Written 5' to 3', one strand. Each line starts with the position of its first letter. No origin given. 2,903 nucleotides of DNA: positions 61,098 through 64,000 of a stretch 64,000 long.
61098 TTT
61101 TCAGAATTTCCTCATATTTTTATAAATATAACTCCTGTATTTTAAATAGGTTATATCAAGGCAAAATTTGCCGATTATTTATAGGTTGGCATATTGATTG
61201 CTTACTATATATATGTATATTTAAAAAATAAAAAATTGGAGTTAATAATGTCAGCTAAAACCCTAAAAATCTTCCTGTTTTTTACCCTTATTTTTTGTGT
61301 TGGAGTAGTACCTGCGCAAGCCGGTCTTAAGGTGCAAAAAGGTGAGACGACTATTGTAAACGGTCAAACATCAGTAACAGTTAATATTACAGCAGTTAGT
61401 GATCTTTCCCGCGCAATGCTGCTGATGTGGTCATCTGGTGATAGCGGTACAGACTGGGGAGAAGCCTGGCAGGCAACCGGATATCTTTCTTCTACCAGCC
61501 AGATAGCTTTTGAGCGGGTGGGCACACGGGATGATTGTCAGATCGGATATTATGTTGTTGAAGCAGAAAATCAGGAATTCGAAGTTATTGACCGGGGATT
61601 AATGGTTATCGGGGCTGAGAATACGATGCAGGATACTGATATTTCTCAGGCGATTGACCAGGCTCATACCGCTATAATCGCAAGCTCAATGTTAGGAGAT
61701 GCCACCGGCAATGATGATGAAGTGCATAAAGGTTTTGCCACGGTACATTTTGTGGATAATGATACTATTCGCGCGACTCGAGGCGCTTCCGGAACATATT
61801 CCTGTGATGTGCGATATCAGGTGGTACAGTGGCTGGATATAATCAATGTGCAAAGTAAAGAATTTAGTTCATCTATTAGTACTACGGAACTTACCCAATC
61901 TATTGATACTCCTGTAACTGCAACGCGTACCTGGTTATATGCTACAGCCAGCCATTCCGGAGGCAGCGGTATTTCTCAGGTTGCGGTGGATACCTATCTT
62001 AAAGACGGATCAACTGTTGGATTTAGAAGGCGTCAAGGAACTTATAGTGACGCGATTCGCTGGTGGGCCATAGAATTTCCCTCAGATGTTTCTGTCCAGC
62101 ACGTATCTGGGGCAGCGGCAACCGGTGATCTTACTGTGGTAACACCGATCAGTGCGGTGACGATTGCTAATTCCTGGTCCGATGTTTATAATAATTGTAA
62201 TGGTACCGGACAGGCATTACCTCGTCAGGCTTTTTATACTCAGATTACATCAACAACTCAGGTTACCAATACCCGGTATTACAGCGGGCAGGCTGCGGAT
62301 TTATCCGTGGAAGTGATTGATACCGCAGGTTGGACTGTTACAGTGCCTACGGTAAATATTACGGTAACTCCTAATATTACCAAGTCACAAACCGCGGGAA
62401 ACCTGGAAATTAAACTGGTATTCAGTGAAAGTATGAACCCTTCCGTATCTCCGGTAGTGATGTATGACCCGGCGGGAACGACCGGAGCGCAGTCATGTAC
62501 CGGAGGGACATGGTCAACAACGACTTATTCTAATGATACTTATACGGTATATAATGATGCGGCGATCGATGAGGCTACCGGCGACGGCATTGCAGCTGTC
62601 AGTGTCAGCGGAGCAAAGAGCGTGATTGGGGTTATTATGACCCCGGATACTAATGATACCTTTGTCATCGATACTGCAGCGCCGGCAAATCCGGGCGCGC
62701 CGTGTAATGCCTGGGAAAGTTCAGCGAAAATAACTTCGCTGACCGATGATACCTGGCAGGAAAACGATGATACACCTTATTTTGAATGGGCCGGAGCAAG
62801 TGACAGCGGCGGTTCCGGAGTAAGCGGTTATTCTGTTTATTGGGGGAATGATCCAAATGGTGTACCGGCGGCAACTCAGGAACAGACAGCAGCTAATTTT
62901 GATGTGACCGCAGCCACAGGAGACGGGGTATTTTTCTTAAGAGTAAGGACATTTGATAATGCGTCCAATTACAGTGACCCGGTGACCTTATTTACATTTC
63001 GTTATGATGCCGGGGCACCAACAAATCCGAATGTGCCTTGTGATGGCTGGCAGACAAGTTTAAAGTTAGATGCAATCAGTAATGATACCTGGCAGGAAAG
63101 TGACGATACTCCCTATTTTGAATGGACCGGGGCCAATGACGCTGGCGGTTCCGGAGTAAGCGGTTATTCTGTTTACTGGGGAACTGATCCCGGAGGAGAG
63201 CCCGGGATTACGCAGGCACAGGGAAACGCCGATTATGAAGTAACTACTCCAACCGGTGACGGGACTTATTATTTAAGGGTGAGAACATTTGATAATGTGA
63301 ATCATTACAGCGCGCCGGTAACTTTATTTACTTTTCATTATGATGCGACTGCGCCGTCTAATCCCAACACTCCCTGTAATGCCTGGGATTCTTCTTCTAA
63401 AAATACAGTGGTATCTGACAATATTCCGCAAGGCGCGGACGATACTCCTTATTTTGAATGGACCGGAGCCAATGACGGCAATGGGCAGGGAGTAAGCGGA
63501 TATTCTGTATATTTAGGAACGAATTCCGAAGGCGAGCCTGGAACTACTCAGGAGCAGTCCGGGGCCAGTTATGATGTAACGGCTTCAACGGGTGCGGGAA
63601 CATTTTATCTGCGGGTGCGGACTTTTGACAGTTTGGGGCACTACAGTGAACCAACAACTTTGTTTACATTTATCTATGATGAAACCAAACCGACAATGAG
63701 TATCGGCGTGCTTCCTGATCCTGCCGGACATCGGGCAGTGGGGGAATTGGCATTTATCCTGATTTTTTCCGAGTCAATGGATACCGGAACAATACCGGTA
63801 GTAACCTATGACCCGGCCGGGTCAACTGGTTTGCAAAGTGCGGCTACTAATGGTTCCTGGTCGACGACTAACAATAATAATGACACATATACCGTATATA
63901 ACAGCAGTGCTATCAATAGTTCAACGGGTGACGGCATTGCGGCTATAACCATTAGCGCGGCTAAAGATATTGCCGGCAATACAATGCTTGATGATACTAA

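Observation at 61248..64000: Giant secreted protein with near-identical ~105-aa tandem repeats (partial)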

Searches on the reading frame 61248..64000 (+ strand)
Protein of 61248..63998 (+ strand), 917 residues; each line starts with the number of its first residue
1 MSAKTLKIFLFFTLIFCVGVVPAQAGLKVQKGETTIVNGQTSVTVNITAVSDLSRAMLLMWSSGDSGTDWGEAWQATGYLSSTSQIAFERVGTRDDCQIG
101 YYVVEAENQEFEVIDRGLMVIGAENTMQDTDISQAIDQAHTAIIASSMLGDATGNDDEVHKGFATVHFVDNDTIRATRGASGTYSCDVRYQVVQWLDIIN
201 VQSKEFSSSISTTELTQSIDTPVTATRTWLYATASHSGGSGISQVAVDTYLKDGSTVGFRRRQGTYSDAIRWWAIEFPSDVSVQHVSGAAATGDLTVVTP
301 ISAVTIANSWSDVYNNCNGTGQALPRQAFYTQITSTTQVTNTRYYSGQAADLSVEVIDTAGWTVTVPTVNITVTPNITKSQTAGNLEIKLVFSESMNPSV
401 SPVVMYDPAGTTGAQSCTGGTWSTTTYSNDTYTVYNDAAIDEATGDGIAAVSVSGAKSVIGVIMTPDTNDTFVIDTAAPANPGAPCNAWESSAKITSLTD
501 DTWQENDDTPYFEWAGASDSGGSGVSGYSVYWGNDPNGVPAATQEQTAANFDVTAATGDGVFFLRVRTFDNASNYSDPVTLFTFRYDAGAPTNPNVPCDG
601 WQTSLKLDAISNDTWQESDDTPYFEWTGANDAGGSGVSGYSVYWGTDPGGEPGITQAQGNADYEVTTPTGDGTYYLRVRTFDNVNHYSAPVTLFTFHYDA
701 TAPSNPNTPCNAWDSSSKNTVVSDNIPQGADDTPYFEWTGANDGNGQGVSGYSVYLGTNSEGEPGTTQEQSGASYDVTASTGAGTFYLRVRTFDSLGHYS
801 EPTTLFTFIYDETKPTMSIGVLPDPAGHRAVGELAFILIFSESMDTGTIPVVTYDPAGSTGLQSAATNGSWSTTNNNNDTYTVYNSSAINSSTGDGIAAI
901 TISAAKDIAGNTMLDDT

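Call 7: search_protein_families(library=pfam, proteins=[window:61248-64000:+], max_evalue=1)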
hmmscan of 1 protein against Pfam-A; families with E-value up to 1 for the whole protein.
window:61248-64000:+ (917 aa): 1 family
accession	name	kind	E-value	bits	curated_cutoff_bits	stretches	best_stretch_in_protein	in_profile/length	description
PF02775.26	TPP_enzyme_C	-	0.079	13.2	21.9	0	537-583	32-79/151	Thiamine pyrophosphate enzyme, C-terminal TPP binding domain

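Call 8: search_protein_families(library=ncbifam, proteins=[window:61248-64000:+], max_evalue=1)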
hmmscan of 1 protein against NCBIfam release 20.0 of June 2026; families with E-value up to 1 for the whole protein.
window:61248-64000:+ (917 aa): 0 families

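Call 10: find_homologous_proteins(query=window:61248-64000:+)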
Query window:61248-64000:+ (917 aa): 1 proteins with E <= 0.001 among 8000 candidates.
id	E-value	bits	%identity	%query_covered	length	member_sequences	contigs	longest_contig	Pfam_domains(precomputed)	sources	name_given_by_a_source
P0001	1.9e-12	64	28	39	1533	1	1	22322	PF19077.7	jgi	jgi:hypothetical protein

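Call 20: search_solved_structures(query=window:61248-64000:+, max_evalue=1, show_alignments=2)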
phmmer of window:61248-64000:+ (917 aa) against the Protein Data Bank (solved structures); distinct sequences matched with E-value up to 1: 0.

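Call 34: search_protein_representatives(protein=window:61248-64000:+)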
Query: 917 residues. Proteins with E-value up to 0.001 (for the whole library): 954; up to 1e-10: 542; up to 1e-30: 123. The best 150 are listed.
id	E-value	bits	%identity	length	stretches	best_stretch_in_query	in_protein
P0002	0.0e+00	2842.2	38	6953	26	480-823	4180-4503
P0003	7.3e-294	993.9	48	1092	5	475-814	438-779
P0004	1.4e-277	940.0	42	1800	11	500-712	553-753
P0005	9.2e-266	900.9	54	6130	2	364-917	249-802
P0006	2.4e-262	889.6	40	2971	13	509-816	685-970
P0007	1.0e-244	831.3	42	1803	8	498-708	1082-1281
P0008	2.0e-235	800.5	36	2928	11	501-816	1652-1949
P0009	2.4e-184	631.5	38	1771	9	503-708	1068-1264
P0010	8.0e-175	600.0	58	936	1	382-917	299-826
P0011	7.6e-171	586.8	64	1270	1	469-917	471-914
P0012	8.3e-147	507.3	44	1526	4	498-710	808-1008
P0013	1.4e-132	460.2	41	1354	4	502-815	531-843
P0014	9.3e-132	457.5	47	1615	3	500-816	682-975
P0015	3.0e-130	452.5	35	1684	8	500-817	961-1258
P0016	1.8e-124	433.4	40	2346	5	471-716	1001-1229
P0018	2.6e-114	399.8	69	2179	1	643-917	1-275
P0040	1.2e-68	248.7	45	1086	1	25-363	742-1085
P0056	1.1e-57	212.4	42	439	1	27-366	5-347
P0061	2.3e-55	204.7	42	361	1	29-367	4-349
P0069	1.4e-52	195.5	39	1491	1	23-379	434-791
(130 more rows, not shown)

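Call 36: search_protein_families(library=pfam, proteins=[P0018, P0011, P0010, P0003, P0040, P0069], max_evalue=0.01)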
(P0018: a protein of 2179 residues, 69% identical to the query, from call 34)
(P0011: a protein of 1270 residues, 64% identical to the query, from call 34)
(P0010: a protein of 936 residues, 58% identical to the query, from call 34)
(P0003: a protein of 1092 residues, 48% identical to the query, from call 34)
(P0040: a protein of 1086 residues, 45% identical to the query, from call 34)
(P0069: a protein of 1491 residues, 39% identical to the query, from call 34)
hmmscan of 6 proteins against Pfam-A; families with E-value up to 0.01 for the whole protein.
P0018 (2179 aa): 2 families
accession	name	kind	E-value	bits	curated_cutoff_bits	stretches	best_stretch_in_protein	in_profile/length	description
PF24848.1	DUF7723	-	0.00022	21.6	27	0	1069-1087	16-34/71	Family of unknown function (DUF7723)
PF14873.11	BNR_assoc_N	-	0.00052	20.2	25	0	1281-1332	10-61/153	N-terminal domain of BNR-repeat neuraminidase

P0011 (1270 aa): 0 families

P0010 (936 aa): 1 family
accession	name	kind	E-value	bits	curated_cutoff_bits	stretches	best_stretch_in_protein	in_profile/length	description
PF14741.12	GH114_assoc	-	0.006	17.2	22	0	151-242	28-122/126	N-terminal glycosyl-hydrolase-114-associated domain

P0003 (1092 aa): 6 families
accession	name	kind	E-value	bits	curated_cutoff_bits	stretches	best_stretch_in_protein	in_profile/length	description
PF07495.19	Y_Y_Y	-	9.8e-09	35.4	26.6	0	205-223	38-56/65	Y_Y_Y domain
PF19077.6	Big_13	-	7.1e-08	33.3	27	0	734-776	59-101/102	Bacterial Ig-like domain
PF25788.1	Ig_Rha78A_N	-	7.3e-07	29.8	27.4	0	736-772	59-98/105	Rha78A-like, N-terminal immunoglobulin domain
PF17936.7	Big_6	-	4.8e-06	27.2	27.6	0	710-770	19-79/83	Bacterial Ig domain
PF25059.1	FN3_DSCAM-DSCAML_C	-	0.00057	20.6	39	0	507-549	41-83/89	DSCAM/DSCAML C-terminal Fn3-like domain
PF13750.12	Big_3_3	-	0.00086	19.4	27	0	517-547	117-147/157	Bacterial Ig-like domain (group 3)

P0040 (1086 aa): 3 families
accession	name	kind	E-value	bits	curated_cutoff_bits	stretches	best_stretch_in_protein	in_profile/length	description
PF00041.27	fn3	-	0.00075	20.1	25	0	302-334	45-76/84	Fibronectin type III domain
PF25059.1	FN3_DSCAM-DSCAML_C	-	0.00077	20.2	39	0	307-336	45-74/89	DSCAM/DSCAML C-terminal Fn3-like domain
PF16656.11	Pur_ac_phosph_N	-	0.0081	17.1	30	0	201-236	55-88/93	Purple acid Phosphatase, N-terminal domain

P0069 (1491 aa): 2 families
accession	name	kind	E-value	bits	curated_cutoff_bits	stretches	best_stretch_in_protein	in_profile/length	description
PF07963.17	N_methyl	-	3e-05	23.8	21.2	1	8-33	2-27/27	Prokaryotic N-terminal methylation motif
PF13620.12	CarboxypepD_reg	-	0.0019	18.9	32.3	1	162-225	5-67/82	Carboxypeptidase regulatory-like domain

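Call 42: search_protein_families(library=phrogs, proteins=[P0056, P0061], max_evalue=0.01)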
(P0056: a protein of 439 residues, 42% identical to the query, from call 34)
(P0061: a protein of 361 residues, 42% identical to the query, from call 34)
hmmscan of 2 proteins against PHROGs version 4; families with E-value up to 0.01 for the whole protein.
P0056 (439 aa): 0 families

P0061 (361 aa): 0 families

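Call 89: find_related_loci(query=window:61248-63998:+, collection=metagenome_contigs, flank=10000)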
Query window:61248-63998:+ (917 aa) in metagenome_contigs; peptide patterns used: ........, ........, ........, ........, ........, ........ (x = any residue, [..] = any of these).
26 stretches matched a pattern; 3 encode a relative of the query (tblastn E <= 1e-3); 3 distinct loci.
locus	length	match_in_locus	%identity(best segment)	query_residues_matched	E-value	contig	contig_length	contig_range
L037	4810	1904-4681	62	2-917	0e+0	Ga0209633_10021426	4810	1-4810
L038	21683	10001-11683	70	365-917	0e+0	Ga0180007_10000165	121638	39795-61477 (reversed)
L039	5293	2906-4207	64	367-911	3e-170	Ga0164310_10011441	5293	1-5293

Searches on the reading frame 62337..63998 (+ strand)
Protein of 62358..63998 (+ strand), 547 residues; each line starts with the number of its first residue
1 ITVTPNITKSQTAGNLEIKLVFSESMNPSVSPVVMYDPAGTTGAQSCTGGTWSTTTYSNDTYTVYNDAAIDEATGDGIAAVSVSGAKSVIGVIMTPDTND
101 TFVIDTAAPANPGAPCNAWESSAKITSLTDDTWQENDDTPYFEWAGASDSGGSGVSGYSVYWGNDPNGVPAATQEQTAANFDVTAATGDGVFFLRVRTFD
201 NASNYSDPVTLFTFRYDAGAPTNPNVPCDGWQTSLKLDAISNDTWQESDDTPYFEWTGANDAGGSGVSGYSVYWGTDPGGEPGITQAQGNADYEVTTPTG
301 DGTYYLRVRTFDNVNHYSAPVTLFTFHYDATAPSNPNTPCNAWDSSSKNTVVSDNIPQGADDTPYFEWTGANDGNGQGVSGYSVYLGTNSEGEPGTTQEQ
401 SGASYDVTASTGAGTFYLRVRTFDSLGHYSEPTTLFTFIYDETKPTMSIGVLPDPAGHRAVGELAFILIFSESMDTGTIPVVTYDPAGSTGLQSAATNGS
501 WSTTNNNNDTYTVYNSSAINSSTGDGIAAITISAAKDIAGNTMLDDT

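Call 48: find_related_loci(query=A2, collection=genome_contigs, flank=10000)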
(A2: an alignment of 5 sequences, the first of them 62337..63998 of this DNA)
Query A2 (554 aa) in genome_contigs; peptide patterns used: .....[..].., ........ (x = any residue, [..] = any of these).
52 stretches matched a pattern; 36 encode a relative of the query (tblastn E <= 1e-3); 36 distinct loci.
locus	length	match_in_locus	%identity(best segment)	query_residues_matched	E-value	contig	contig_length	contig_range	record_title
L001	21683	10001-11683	70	2-554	0e+0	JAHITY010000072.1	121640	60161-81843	MAG: Candidatus Omnitrophota bacterium isolate MM_PC_MetaG.mb.228 MM_PC_MetaG.mb.228_k141_929727, whole genome shotgun s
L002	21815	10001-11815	71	2-554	0e+0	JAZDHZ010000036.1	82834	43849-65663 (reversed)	MAG: Candidatus Omnitrophota bacterium isolate MEGAHIT-group-0.379 k141_20949334, whole genome shotgun sequence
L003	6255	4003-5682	62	2-554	0e+0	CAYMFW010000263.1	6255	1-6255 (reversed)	MAG TPA_asm: uncultured Planctomycetota bacterium isolate SRP214966_co4_1 genome assembly, contig: NODE_17189_length_625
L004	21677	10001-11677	64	2-554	0e+0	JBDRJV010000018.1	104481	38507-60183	MAG: Candidatus Omnitrophota bacterium isolate MEGAHIT-group-1.676 k141_6367500, whole genome shotgun sequence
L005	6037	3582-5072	56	2-554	8e-177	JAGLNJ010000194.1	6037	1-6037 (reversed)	MAG: Candidatus Omnitrophota bacterium isolate RS_6_36 ROV157_6.bin.36.fa_194, whole genome shotgun sequence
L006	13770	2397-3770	59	2-548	3e-173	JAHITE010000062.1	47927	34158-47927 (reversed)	MAG: Candidatus Omnitrophota bacterium isolate MM_PC_MetaG.mb.2 MM_PC_MetaG.mb.2_k141_965018, whole genome shotgun seque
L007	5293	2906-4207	64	4-548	1e-171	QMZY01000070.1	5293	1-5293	MAG: Candidatus Aenigmatarchaeota archaeon isolate B30_G1 B30_Guay1_scaffold_11441, whole genome shotgun sequence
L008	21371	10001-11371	55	4-554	7e-146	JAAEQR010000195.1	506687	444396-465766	MAG: PVC group bacterium isolate Gpa_23 GpaG_CONTIG3162235, whole genome shotgun sequence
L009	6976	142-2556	50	100-469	4e-105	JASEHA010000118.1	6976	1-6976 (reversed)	MAG: bacterium isolate Yes70-11 NODE_118_length_6976_cov_16.119636, whole genome shotgun sequence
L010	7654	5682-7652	49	77-454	2e-96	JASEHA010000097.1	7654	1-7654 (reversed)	MAG: bacterium isolate Yes70-11 NODE_97_length_7654_cov_13.784972, whole genome shotgun sequence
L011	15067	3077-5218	42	97-492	6e-75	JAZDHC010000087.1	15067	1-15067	MAG: Candidatus Desantisbacteria bacterium isolate MEGAHIT-group-0.297 k141_10784825, whole genome shotgun sequence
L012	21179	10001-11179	37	101-476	4e-47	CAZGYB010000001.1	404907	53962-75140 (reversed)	MAG TPA_asm: uncultured Gammaproteobacteria bacterium isolate SRP173033_co2_14 genome assembly, contig: NODE_4_length_40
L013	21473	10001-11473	34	101-464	4e-43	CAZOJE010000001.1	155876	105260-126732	MAG TPA_asm: uncultured Candidatus Saccharibacteria bacterium isolate SRP216815_co1_184 genome assembly, contig: NODE_12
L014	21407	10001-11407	35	74-476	1e-42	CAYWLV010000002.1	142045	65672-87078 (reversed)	MAG TPA_asm: uncultured Gammaproteobacteria bacterium isolate SRP278252_co2_47 genome assembly, contig: NODE_135_length_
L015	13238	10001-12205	37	104-453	3e-40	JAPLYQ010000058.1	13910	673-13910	MAG: Candidatus Roizmanbacteria bacterium isolate LacPavin_0920_WC57_MAG_37_8 LacPavin_0920_WC57_scaffold_638478, whole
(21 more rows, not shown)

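Call 101: search_protein_families(library=ncbifam, proteins=[window:62358-63998:+], max_evalue=0.1)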
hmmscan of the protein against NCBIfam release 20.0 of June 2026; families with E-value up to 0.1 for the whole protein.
window:62358-63998:+ (547 aa): 0 families

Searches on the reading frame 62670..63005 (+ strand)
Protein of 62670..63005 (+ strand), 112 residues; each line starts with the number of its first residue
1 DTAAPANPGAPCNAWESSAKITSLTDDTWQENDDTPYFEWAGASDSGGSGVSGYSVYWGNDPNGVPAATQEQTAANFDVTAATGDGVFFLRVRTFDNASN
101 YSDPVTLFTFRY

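Call 40: find_homologous_proteins(query=A1, max_evalue=0.00001)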
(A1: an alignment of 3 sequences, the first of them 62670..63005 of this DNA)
Query A1 (3 sequences) (112 aa, profile of the alignment): 1 proteins with E <= 0.00001 among 335 candidates.
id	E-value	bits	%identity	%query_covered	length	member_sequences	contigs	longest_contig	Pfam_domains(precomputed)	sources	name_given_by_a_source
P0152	2.2e-6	46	38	76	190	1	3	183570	-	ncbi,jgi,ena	-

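Call 42: search_protein_families(library=phrogs, proteins=[window:62670-63005:+], max_evalue=0.01)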
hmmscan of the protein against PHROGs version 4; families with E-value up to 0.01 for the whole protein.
window:62670-63005:+ (112 aa): 0 families
